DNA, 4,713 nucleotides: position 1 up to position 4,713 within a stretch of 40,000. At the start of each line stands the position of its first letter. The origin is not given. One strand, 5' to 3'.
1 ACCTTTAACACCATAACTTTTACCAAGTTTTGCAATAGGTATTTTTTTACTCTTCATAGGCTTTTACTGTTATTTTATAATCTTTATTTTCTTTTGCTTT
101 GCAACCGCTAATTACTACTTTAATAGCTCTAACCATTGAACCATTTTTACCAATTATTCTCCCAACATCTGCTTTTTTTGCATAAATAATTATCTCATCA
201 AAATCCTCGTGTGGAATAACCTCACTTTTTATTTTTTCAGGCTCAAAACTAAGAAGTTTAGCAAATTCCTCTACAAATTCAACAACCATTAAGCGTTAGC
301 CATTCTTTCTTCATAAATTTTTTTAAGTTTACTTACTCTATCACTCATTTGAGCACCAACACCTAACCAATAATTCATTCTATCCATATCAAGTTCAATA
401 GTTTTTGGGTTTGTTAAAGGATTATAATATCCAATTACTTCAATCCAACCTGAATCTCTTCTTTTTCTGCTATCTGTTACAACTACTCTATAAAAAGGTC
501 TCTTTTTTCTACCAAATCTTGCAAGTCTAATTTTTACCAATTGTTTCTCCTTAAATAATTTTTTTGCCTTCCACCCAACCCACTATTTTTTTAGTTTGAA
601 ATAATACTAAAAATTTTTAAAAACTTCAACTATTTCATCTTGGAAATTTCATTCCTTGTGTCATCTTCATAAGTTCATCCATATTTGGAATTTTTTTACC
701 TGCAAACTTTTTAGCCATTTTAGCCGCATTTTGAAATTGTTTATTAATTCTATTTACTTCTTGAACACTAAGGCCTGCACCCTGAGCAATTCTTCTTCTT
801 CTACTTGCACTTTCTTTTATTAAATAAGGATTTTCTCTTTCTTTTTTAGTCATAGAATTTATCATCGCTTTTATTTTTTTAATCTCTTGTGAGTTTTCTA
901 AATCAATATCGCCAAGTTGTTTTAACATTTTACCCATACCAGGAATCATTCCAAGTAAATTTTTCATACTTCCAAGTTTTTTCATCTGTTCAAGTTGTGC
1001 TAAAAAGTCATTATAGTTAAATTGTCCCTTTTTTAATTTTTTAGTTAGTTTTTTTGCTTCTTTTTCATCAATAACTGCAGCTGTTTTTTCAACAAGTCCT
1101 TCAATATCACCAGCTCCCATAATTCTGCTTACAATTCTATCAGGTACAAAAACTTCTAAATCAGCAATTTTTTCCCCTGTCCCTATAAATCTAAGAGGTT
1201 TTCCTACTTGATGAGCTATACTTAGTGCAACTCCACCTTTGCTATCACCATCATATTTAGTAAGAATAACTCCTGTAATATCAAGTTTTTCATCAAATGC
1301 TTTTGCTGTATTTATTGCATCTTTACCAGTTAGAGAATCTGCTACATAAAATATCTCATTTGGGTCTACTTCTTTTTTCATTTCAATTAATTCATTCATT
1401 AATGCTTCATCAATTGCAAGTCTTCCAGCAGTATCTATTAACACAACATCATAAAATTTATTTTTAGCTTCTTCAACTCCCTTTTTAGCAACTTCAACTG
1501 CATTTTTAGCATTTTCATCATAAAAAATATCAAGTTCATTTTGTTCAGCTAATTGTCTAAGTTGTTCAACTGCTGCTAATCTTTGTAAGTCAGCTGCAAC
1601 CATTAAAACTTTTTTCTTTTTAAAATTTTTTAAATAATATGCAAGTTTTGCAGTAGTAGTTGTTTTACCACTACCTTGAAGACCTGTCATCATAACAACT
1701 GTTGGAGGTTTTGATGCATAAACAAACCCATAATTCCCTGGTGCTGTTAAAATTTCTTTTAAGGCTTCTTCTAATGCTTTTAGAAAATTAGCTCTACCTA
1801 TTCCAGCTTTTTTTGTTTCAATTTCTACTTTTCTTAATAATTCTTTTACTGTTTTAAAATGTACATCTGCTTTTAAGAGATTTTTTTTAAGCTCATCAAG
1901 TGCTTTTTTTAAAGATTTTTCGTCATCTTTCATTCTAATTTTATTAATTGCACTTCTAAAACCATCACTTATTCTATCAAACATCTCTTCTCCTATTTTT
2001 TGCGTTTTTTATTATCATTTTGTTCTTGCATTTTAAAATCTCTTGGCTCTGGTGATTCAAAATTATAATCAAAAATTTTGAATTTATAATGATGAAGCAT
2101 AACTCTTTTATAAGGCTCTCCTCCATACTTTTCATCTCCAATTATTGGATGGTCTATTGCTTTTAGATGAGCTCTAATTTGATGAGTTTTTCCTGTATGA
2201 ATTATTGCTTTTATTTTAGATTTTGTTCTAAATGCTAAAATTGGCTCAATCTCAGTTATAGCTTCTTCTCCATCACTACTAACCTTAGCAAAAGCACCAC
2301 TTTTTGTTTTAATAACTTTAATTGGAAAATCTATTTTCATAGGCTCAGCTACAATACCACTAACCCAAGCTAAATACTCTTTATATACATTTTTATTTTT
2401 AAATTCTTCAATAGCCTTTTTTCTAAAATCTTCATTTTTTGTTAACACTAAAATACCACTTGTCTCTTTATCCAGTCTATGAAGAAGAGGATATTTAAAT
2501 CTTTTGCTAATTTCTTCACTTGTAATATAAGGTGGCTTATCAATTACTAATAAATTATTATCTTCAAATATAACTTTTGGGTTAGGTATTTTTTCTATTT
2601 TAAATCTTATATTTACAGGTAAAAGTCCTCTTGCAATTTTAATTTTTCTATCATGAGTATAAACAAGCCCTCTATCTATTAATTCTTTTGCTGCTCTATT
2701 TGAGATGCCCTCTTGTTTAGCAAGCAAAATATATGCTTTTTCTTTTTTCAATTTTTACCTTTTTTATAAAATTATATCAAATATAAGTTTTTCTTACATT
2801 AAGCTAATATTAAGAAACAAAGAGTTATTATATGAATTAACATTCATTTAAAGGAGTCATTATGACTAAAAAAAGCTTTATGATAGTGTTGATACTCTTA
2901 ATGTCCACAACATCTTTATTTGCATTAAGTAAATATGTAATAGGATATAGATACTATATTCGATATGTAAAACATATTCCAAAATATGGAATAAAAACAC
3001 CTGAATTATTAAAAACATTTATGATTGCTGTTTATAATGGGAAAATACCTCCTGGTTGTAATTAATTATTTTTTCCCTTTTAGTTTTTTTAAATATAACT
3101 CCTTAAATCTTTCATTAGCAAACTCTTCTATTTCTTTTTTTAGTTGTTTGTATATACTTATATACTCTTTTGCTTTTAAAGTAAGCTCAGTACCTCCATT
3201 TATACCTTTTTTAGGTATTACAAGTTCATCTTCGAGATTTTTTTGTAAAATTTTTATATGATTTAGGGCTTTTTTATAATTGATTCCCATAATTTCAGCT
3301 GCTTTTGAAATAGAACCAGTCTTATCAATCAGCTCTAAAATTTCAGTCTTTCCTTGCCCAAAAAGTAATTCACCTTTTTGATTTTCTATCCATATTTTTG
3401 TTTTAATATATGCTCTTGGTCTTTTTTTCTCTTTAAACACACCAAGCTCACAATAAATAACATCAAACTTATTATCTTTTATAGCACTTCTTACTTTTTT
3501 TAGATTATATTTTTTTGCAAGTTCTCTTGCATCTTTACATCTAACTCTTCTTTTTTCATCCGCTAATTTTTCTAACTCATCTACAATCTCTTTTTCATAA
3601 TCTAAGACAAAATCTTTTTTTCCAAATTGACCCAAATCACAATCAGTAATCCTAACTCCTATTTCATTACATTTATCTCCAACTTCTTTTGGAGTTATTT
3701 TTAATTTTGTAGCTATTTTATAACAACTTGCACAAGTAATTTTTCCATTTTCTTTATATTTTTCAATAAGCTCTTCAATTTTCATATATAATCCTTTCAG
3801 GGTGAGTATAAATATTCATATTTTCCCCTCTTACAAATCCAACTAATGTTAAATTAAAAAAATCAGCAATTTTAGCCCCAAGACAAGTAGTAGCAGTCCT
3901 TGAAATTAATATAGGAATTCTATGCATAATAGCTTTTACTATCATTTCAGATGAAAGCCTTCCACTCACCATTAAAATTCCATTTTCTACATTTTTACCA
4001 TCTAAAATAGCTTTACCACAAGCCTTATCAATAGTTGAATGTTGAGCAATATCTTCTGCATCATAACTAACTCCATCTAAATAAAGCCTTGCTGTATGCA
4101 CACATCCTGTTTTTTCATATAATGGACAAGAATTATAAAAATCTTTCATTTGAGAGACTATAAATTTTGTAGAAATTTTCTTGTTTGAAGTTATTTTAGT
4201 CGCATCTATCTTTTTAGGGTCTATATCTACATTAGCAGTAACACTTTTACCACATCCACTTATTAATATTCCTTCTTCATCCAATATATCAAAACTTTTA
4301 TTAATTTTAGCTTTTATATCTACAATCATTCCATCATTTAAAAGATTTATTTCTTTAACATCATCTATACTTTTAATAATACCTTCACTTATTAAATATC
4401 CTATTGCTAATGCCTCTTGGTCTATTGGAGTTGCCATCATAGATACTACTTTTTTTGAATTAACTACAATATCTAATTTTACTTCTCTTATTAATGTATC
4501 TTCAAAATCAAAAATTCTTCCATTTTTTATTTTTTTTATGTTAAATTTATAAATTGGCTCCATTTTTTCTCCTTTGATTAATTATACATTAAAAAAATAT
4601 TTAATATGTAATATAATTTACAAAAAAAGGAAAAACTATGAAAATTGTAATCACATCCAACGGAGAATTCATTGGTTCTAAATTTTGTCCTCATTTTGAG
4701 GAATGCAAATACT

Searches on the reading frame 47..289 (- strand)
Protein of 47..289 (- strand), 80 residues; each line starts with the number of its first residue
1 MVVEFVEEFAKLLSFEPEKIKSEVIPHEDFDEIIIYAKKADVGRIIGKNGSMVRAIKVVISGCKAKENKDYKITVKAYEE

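Call 24: search_protein_families(library=pfam, proteins=[window:47-289:-])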
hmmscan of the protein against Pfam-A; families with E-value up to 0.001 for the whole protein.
window:47-289:- (80 aa): 3 families
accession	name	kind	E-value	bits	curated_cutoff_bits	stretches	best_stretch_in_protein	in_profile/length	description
PF13083.13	KH_KhpA-B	-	9.3e-17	61.2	32.1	1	4-75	2-73/73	KhpA/KhpB, KH domain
PF07650.23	KH_2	-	1.3e-05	25.3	22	1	9-57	6-51/78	KH domain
PF00013.35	KH_1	-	0.00015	21.9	21.5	1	39-76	8-51/66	KH domain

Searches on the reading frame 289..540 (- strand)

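Call 24: search_protein_families(library=pfam, proteins=[window:289-540:-])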
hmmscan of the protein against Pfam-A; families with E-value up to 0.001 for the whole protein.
window:289-540:- (83 aa): 1 family
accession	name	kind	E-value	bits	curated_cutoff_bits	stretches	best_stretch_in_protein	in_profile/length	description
PF00886.24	Ribosomal_S16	-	2.3e-27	95.1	27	1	8-66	1-62/62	Ribosomal protein S16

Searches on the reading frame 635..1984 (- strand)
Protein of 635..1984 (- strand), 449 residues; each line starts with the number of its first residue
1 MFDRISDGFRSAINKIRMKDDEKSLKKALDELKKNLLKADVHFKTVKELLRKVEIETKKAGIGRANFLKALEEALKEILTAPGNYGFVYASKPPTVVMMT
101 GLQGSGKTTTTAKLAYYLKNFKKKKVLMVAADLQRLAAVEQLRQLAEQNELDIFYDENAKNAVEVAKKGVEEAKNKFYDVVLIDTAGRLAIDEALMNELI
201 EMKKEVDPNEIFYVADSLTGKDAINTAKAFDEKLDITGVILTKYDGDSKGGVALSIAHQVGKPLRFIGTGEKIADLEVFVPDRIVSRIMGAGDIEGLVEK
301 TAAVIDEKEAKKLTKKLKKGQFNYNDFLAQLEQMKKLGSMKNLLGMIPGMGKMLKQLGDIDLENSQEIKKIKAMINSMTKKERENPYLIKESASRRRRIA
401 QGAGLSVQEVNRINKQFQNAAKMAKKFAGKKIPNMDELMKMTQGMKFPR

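Call 23: search_protein_families(library=pfam, proteins=[window:635-1984:-])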
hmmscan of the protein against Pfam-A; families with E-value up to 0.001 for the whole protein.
window:635-1984:- (449 aa): 14 families
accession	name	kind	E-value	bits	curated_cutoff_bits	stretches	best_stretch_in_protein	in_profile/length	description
PF00448.28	SRP54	-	1.4e-73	247.2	22.7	1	94-289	1-195/196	SRP54-type protein, GTPase domain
PF02978.25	SRP_SPB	-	4.7e-31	107.5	27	1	321-423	1-90/91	Signal peptide binding domain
PF01656.29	CbiA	-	1.2e-11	45.1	25.4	1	104-249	9-88/125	CobQ/CobB/MinD/ParA nucleotide binding domain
PF02881.24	SRP54_N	-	3e-08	34.2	22.4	1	6-75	2-75/75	SRP54-type protein, helical bundle domain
PF13614.12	AAA_31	-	1.3e-06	29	27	1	104-140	12-47/177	AAA domain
PF25199.1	nSTAND_NTPase5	-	1.7e-06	28.4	34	1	91-176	38-122/145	Novel STAND NTPase 5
PF04851.21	ResIII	-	6.4e-05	23.4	22.5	1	83-188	20-112/164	Type III restriction enzyme, res subunit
PF13173.12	AAA_14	-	0.00023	21.6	27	0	95-173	3-88/129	AAA domain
PF13401.12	AAA_22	-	0.00024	21.9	27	0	95-203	6-108/130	AAA domain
PF06414.18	Zeta_toxin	-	0.00029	20.8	22.3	0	91-133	13-53/199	Zeta toxin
PF13479.12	AAA_24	-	0.00052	20.4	27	0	96-205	4-90/195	AAA domain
PF13238.12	AAA_18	-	0.00053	20.9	29.4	0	97-192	1-78/128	AAA domain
PF13671.12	AAA_33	-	0.00071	20.3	27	0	96-185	1-78/143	AAA domain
PF01591.24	6PF2K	-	0.00097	19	27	0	92-194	11-104/223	6-phosphofructo-2-kinase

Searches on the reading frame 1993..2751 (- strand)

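Call 23: search_protein_families(library=pfam, proteins=[window:1993-2751:-])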
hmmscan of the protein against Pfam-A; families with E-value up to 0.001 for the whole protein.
window:1993-2751:- (252 aa): 1 family
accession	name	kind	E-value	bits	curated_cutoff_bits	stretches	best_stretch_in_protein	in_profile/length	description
PF00849.27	PseudoU_synth_2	-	1.4e-24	87.5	26.8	1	82-197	34-151/152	RNA pseudouridylate synthase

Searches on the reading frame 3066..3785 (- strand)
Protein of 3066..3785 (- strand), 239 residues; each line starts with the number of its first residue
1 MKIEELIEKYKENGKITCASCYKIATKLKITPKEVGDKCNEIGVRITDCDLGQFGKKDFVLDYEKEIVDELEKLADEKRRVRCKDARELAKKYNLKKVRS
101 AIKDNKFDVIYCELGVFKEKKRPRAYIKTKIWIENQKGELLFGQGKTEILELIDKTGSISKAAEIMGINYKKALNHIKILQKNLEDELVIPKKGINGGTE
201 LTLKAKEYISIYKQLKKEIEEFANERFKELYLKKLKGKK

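Call 23: search_protein_families(library=pfam, proteins=[window:3066-3785:-])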
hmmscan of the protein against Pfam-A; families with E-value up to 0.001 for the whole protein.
window:3066-3785:- (239 aa): 2 families
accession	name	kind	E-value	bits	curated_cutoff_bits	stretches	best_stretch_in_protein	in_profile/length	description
PF00126.33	HTH_1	-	4.7e-05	23.7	26.6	1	148-202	5-56/60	Bacterial regulatory helix-turn-helix protein, lysR family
PF00046.35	Homeodomain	-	0.00033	20.9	22.9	0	3-35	12-44/57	Homeodomain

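Call 53: search_protein_families(library=ncbifam, proteins=[window:3066-3785:-], max_evalue=0.01)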
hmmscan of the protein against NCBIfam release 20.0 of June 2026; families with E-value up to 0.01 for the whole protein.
window:3066-3785:- (239 aa): 3 families
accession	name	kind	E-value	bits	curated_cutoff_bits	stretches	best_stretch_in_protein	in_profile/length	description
TIGR00637.1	ModE_repress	subfamily_domain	1.8e-13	50.3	98.5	1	143-233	3-95/100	ModE molybdate transport repressor domain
NF007957.0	PRK10676.1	equivalog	2.9e-06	26.6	369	1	146-217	21-94/263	molybdenum-dependent transcriptional regulator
NF045990.1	TransRegCbbRRhodb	equivalog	0.0075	15.3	450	0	150-223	14-86/304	LysR family regulator CbbR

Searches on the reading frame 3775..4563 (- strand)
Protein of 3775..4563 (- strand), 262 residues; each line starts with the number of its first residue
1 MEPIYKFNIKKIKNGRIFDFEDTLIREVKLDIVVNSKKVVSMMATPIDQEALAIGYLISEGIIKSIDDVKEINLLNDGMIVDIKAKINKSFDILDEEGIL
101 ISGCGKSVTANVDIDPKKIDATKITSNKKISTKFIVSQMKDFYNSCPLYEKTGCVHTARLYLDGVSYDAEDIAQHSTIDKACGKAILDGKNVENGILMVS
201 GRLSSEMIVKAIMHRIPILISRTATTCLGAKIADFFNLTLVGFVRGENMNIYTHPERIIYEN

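Call 23: search_protein_families(library=pfam, proteins=[window:3775-4563:-])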
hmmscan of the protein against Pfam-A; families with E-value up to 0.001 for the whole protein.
window:3775-4563:- (262 aa): 1 family
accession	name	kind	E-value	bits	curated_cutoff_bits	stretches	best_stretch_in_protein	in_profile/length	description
PF02634.21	FdhD-NarQ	-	5.5e-68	229.7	27.2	1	25-258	1-236/237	FdhD/NarQ family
